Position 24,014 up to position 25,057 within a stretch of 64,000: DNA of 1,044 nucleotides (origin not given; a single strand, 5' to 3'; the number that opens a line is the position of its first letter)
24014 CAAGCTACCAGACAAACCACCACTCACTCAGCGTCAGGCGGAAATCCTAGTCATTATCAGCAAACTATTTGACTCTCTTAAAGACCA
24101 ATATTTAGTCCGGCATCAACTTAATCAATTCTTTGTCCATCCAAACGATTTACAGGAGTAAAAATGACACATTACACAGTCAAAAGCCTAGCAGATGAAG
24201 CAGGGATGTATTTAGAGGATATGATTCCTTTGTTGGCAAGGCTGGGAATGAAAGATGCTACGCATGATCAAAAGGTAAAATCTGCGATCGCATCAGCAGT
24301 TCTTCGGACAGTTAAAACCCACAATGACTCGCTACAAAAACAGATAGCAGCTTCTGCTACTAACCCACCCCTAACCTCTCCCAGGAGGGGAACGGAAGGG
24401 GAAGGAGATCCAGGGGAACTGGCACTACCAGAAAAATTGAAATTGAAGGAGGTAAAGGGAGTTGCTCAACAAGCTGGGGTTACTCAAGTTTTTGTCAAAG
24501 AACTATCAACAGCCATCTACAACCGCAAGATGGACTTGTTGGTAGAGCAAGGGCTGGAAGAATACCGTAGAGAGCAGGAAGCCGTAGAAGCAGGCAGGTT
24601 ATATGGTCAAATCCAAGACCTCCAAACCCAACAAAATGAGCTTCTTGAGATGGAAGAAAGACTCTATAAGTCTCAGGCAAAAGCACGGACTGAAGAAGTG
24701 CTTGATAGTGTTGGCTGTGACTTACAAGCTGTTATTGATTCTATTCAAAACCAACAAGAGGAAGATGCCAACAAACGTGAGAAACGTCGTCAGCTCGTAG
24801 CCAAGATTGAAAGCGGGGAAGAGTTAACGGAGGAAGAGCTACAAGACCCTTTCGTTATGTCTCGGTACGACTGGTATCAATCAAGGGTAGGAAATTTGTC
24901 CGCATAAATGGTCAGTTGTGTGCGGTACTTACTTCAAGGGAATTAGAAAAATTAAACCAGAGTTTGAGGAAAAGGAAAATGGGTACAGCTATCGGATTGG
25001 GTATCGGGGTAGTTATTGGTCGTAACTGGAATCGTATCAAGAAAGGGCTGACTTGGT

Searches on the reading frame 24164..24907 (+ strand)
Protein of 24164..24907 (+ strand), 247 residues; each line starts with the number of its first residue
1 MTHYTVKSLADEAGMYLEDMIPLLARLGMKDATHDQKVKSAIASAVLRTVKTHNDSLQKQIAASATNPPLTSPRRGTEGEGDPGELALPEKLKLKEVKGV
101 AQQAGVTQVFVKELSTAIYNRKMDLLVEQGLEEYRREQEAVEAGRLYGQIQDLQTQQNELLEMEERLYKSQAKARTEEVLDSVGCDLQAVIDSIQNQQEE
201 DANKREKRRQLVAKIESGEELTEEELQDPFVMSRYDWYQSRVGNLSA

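Call 24: search_protein_families(library=pfam, proteins=[window:24164-24907:+], max_evalue=0.001)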
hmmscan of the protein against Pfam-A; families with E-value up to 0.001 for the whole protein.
window:24164-24907:+ (247 aa): 1 family
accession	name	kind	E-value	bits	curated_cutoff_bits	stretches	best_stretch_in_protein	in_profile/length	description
PF04760.21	IF2_N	-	0.00058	20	25.3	0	1-47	1-47/53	Translation initiation factor IF-2, N-terminal region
